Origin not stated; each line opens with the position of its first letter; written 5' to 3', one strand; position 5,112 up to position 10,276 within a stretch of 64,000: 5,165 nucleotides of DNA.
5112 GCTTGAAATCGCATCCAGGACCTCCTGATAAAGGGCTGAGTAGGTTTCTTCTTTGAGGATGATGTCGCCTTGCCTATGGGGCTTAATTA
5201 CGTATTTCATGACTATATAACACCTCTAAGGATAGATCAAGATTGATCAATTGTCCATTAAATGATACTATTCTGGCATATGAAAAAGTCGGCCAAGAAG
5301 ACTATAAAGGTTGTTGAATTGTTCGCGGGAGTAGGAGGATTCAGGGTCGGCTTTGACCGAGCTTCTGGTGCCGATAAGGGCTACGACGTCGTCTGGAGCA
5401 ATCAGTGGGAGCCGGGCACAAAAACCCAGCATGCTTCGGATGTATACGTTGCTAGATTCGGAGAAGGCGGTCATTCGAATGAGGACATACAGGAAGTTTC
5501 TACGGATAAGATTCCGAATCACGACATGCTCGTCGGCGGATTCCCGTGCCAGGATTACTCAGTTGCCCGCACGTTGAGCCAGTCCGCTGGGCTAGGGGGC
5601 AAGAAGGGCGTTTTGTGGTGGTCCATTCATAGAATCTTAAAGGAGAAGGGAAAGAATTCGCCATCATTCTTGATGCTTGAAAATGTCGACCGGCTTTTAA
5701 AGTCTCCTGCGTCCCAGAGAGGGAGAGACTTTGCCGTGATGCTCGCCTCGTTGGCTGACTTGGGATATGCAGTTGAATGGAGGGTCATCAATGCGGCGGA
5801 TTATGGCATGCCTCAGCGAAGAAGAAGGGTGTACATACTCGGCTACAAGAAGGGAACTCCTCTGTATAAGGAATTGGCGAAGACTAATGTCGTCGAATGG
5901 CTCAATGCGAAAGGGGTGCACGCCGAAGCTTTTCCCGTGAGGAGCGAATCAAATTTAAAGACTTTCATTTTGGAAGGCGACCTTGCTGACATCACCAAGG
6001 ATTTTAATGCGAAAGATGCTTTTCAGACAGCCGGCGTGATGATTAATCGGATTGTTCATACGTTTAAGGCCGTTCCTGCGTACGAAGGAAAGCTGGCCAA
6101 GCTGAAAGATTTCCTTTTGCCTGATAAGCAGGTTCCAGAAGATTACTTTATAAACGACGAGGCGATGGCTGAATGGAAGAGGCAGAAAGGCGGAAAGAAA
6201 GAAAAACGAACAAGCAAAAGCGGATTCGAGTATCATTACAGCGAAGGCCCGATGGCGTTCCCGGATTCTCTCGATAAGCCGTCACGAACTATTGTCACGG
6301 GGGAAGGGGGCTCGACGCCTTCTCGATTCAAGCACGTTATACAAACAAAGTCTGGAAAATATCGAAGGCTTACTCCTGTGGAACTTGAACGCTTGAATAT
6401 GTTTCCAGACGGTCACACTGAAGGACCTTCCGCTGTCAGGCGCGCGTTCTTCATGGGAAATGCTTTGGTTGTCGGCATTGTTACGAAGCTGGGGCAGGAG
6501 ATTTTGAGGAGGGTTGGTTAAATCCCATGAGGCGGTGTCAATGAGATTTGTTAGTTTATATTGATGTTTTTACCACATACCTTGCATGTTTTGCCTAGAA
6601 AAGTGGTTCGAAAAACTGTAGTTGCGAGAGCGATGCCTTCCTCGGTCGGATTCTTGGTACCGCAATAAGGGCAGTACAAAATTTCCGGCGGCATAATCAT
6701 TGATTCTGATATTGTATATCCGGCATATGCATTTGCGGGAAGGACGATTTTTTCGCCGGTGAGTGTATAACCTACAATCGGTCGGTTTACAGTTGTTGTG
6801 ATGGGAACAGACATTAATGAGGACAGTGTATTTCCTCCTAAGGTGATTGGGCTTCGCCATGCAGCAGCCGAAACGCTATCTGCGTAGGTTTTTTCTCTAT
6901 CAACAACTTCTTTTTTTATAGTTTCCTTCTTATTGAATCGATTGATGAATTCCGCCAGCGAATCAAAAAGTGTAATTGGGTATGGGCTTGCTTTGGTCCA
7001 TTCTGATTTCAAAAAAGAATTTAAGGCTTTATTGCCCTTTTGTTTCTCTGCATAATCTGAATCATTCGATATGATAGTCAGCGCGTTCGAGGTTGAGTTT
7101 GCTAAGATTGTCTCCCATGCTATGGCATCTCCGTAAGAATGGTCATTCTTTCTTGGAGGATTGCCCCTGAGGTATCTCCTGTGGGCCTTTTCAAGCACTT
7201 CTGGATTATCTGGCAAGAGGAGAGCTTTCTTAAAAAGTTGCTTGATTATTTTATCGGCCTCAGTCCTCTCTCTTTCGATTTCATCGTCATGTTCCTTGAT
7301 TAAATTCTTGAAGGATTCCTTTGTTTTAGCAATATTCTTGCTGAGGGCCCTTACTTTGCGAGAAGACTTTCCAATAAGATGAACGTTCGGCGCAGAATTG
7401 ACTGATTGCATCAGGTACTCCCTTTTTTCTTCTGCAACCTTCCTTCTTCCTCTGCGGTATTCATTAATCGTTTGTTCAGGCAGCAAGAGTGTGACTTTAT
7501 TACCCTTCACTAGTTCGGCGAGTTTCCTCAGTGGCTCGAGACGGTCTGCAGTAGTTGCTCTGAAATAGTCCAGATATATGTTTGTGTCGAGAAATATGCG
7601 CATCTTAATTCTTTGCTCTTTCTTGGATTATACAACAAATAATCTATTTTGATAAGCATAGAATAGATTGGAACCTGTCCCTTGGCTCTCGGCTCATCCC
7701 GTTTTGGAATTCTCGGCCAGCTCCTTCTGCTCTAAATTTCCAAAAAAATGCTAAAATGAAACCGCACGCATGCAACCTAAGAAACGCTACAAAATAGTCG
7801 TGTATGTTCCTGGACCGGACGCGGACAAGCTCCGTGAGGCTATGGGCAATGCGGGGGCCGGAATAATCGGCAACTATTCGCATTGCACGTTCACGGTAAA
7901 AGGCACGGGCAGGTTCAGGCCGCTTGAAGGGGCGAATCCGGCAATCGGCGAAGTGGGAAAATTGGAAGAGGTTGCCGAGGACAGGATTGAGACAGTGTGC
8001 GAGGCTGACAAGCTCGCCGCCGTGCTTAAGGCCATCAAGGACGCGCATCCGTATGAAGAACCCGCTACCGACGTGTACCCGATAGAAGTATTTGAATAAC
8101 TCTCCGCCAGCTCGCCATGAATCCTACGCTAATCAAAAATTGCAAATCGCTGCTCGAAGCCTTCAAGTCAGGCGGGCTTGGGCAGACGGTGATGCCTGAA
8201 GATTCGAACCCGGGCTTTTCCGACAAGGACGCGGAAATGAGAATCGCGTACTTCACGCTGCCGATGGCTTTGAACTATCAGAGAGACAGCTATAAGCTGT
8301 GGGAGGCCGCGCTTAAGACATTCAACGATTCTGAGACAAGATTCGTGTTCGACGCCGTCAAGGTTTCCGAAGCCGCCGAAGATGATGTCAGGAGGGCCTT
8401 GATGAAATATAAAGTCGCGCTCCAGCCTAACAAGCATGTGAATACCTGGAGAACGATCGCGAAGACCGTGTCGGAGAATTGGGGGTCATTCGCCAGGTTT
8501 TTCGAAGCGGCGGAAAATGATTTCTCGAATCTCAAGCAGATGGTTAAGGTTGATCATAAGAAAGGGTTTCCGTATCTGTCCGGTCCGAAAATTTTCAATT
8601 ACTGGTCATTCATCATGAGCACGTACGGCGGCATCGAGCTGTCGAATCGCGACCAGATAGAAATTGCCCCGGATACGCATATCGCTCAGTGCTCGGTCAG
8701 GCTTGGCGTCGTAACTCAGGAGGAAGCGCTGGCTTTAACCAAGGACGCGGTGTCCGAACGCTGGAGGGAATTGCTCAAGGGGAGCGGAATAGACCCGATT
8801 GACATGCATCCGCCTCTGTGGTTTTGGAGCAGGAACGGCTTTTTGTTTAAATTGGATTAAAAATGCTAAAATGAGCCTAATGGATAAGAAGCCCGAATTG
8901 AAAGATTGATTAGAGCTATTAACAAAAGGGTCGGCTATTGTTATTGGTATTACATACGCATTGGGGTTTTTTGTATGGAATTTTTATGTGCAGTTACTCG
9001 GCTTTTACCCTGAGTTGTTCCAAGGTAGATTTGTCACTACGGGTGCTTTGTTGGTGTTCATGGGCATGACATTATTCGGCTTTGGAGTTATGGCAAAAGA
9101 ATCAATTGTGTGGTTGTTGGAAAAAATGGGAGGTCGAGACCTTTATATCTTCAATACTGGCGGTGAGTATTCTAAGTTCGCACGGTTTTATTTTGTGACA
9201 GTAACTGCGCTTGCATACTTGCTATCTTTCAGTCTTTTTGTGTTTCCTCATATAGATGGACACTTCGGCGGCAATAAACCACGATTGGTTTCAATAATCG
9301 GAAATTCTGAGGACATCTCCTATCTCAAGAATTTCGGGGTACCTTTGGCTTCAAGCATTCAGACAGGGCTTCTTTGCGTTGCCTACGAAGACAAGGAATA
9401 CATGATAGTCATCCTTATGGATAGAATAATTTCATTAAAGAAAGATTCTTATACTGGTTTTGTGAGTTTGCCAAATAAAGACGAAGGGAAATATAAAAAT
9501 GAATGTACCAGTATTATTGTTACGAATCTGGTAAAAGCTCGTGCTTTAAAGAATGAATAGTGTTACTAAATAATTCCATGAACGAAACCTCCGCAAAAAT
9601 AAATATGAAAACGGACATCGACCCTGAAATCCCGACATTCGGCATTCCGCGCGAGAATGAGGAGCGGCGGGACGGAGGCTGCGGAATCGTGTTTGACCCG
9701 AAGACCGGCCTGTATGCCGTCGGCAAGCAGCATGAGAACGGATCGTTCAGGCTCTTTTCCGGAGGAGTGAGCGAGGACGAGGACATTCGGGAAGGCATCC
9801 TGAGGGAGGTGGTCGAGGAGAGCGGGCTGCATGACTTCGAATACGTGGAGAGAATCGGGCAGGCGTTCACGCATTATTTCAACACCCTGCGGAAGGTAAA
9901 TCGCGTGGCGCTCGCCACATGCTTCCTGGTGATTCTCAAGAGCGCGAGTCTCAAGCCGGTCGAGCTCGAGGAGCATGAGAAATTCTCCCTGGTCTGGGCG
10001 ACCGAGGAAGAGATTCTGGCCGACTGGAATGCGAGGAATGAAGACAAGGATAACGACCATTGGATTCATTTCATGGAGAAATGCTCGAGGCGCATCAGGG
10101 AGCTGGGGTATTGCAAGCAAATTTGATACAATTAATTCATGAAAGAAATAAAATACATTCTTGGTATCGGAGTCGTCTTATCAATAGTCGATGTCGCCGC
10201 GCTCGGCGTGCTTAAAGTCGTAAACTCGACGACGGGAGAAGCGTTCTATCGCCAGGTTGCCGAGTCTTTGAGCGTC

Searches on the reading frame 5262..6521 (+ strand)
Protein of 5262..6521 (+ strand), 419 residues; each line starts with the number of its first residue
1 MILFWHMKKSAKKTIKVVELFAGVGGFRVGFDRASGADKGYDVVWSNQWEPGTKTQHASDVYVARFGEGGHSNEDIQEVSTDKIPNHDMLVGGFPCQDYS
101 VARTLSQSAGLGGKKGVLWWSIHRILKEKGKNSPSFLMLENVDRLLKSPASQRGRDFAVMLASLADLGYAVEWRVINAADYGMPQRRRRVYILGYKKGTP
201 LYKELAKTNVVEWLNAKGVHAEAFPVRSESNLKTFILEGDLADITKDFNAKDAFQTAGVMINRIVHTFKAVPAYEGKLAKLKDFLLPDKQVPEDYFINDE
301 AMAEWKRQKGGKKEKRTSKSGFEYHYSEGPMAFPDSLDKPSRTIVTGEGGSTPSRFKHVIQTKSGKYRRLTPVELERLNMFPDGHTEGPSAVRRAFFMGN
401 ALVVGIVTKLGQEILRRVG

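Call 91: search_protein_families(library=pfam, proteins=[window:5262-6521:+], max_evalue=0.0001)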
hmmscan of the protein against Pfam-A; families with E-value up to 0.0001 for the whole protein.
window:5262-6521:+ (419 aa): 1 family
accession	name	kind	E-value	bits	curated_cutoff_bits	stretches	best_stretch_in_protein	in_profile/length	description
PF00145.23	DNA_methylase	-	1.1e-62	212.7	22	1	15-415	1-323/324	C-5 cytosine-specific DNA methylase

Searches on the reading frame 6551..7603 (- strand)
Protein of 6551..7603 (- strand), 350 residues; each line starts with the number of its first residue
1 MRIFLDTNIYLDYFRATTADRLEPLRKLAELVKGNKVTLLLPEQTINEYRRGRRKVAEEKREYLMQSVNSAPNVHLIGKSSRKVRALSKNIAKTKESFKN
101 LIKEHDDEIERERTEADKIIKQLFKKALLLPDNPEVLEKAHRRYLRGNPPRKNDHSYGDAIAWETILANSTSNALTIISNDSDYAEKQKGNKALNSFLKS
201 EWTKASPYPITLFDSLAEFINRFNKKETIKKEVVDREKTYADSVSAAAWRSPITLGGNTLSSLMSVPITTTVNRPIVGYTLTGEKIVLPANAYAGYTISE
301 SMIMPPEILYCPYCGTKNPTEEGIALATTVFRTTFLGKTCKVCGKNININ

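Call 91: search_protein_families(library=pfam, proteins=[window:6551-7603:-], max_evalue=0.0001)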
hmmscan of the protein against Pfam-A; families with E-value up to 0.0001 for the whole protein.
window:6551-7603:- (350 aa): 2 families
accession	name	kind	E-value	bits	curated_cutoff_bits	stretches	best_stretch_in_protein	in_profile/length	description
PF16289.11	PIN_12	-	8.6e-24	85.3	32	1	3-184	1-172/172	PIN domain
PF18476.7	PIN_8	-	1.6e-09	38.5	26.1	1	3-181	2-207/227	PIN like domain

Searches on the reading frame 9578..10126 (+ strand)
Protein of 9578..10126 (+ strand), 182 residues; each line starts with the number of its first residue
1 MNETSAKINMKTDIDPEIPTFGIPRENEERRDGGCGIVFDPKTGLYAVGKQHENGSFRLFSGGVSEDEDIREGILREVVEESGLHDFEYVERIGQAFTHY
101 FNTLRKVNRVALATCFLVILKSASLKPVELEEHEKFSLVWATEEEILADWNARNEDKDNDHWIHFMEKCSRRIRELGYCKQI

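Call 91: search_protein_families(library=pfam, proteins=[window:9578-10126:+], max_evalue=0.0001)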
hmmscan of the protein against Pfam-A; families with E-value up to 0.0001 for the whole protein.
window:9578-10126:+ (182 aa): 1 family
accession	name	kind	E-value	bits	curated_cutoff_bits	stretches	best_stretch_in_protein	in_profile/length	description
PF00293.34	NUDIX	-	2.3e-09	37.8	21.1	1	36-155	8-126/134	NUDIX domain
